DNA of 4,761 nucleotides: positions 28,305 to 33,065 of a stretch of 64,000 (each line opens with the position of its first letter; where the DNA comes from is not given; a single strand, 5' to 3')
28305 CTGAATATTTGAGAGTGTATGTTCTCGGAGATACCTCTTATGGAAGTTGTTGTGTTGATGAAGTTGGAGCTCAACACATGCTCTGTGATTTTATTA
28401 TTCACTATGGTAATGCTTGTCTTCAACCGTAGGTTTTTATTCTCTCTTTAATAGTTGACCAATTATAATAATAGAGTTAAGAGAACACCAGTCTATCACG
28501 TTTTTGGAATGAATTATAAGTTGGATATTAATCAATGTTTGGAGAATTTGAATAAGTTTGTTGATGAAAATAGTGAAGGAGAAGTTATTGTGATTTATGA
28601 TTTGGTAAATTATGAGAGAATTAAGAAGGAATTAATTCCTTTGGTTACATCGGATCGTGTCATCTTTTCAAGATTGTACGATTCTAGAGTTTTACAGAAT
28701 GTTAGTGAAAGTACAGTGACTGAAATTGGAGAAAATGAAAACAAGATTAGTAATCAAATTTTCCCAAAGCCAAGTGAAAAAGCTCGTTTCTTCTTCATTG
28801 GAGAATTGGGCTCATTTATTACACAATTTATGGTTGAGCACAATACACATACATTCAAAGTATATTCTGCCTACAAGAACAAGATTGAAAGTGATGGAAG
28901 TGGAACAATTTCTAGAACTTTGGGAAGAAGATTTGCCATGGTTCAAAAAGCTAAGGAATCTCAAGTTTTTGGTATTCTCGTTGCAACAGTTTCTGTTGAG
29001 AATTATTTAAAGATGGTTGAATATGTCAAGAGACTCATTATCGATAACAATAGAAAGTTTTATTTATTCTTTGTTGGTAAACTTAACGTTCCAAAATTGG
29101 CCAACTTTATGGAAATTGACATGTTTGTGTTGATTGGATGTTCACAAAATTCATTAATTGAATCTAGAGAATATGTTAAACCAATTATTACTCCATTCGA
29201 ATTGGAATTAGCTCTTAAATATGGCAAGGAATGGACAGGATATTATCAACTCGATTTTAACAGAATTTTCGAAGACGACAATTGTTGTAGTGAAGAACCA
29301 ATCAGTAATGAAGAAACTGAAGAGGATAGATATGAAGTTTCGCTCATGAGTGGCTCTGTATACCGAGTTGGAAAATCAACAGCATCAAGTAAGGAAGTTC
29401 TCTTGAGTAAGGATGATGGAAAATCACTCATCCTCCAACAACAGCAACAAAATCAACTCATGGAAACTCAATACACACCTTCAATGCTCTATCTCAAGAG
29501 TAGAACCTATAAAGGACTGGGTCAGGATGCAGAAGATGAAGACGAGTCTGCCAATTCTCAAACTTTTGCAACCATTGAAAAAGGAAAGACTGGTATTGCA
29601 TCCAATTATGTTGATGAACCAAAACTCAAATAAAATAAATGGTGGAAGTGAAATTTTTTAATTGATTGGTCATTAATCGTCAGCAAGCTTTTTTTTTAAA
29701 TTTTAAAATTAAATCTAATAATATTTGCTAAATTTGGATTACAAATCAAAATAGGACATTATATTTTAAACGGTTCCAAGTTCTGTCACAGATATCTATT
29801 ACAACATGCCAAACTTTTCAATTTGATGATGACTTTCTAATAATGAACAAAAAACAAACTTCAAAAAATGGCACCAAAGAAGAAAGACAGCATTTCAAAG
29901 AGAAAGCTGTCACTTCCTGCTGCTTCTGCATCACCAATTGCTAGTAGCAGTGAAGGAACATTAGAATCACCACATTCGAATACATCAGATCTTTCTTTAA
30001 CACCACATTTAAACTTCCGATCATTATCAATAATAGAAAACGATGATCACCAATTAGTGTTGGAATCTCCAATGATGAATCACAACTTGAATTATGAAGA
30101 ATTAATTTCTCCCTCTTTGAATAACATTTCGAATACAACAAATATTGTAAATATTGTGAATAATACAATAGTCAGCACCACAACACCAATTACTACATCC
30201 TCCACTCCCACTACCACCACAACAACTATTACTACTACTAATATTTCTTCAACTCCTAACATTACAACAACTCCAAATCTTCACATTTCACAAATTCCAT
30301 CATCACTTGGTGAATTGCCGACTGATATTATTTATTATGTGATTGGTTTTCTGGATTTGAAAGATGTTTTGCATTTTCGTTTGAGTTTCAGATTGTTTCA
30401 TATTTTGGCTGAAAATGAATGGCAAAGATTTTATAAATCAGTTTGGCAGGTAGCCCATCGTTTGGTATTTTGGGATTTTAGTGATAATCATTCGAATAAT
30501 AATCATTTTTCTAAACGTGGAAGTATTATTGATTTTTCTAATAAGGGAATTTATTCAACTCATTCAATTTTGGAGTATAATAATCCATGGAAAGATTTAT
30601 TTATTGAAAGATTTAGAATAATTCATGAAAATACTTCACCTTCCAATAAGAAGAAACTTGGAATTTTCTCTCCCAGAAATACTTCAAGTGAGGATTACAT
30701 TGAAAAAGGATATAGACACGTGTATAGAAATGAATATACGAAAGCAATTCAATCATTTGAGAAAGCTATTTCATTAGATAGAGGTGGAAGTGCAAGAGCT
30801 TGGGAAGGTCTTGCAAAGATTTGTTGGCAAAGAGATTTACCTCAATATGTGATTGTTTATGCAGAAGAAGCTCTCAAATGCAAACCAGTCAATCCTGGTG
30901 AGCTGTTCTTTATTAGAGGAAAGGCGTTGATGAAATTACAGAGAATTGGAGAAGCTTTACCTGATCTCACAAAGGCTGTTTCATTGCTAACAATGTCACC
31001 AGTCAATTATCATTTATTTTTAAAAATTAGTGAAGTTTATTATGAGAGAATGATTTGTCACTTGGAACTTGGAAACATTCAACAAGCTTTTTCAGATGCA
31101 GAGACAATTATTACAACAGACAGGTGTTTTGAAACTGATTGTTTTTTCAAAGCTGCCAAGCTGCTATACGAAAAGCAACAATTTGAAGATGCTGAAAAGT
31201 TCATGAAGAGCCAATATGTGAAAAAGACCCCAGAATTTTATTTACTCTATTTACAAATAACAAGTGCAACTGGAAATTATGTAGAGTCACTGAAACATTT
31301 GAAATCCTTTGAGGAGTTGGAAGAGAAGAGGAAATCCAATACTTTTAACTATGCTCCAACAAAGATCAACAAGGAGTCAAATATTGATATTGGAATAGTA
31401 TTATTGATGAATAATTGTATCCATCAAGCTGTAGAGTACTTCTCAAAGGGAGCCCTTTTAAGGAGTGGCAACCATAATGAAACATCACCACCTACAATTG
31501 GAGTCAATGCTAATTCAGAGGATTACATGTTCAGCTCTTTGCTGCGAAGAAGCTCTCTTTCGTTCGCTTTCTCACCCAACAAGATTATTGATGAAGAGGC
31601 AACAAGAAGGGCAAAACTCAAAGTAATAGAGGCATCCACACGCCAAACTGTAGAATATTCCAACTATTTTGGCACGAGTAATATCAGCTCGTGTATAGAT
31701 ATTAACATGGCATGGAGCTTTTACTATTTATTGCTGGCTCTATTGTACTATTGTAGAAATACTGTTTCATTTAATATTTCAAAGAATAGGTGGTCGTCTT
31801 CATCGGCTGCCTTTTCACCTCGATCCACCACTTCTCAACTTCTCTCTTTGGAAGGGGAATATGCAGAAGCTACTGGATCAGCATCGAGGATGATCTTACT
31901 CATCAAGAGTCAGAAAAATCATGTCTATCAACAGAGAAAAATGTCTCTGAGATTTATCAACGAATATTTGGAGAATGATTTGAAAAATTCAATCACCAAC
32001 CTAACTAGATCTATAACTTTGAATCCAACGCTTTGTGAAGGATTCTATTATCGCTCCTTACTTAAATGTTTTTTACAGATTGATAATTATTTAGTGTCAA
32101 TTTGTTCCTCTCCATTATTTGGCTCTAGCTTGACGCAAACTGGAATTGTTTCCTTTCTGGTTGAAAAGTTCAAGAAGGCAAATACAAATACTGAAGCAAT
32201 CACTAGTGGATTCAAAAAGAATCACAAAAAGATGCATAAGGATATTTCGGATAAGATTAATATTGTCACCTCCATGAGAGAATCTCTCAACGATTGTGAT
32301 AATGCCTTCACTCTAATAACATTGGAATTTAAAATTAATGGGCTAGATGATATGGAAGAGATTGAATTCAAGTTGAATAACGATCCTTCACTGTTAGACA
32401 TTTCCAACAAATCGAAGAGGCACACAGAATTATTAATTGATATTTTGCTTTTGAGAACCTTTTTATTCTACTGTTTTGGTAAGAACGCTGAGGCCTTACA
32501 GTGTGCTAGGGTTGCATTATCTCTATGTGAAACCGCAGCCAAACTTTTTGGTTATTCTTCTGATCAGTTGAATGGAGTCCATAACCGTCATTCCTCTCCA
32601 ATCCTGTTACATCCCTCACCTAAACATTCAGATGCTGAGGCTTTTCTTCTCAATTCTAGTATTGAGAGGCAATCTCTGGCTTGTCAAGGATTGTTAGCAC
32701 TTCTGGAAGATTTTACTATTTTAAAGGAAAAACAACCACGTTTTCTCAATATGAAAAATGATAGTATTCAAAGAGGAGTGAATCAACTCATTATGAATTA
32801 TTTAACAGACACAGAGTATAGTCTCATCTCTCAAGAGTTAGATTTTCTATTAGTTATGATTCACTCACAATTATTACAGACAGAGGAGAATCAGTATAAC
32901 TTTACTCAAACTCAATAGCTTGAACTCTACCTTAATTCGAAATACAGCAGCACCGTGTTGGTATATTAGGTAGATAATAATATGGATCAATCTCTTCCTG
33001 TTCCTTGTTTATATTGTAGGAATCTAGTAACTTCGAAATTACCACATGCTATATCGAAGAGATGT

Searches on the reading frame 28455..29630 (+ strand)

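Call 60: search_protein_families(library=pfam, proteins=[window:28455-29630:+], max_evalue=0.0001)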
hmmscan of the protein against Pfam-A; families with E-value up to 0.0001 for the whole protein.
window:28455-29630:+ (392 aa): 1 family
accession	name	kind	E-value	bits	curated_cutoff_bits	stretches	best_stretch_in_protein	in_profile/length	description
PF01866.22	Diphthamide_syn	-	2.1e-47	162.4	33.2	1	7-264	59-301/302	Putative diphthamide synthesis protein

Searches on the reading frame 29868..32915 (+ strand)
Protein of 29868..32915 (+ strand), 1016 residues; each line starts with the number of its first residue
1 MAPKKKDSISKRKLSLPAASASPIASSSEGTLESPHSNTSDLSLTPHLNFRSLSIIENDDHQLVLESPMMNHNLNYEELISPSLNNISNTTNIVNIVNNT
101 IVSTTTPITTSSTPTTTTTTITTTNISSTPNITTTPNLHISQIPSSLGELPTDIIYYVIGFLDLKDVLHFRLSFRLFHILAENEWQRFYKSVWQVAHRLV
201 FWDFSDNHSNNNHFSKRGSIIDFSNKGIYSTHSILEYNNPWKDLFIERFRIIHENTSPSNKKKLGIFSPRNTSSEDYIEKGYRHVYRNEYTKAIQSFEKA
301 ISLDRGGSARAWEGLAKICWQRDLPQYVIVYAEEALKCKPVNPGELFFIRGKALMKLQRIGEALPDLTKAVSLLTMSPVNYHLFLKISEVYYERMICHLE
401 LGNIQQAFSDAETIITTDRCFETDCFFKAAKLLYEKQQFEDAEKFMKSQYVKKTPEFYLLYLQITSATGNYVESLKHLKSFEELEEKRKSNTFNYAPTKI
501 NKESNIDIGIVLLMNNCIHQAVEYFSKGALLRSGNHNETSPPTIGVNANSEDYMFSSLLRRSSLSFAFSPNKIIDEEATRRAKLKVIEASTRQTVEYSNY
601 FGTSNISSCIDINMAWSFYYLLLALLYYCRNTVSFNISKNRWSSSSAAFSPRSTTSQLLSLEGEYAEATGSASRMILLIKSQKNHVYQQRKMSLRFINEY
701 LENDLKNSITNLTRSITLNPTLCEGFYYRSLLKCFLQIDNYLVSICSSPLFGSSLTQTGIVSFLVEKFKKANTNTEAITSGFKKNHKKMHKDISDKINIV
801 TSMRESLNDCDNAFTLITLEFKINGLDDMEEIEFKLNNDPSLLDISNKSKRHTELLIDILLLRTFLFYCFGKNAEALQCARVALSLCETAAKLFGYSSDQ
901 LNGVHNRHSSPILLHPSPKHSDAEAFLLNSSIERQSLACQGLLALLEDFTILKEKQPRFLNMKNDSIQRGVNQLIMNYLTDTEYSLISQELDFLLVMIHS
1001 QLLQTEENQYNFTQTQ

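Call 60: search_protein_families(library=pfam, proteins=[window:29868-32915:+], max_evalue=0.0001)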
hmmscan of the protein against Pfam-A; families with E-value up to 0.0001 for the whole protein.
window:29868-32915:+ (1016 aa): 5 families
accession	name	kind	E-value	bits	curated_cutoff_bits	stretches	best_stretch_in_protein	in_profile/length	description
PF07719.23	TPR_2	-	2.2e-12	46.5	27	0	276-305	3-32/34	Tetratricopeptide repeat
PF00515.34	TPR_1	-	3.9e-09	36.4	27.8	0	287-305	14-32/34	Tetratricopeptide repeat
PF13181.12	TPR_8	-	4.3e-07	30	25.7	0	288-305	15-32/34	Tetratricopeptide repeat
PF13414.12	TPR_11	-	9.4e-06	25.7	26.8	0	281-305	1-25/42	TPR repeat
PF13432.12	TPR_16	-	3.1e-05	24.8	32.7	0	280-322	3-44/65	Tetratricopeptide repeat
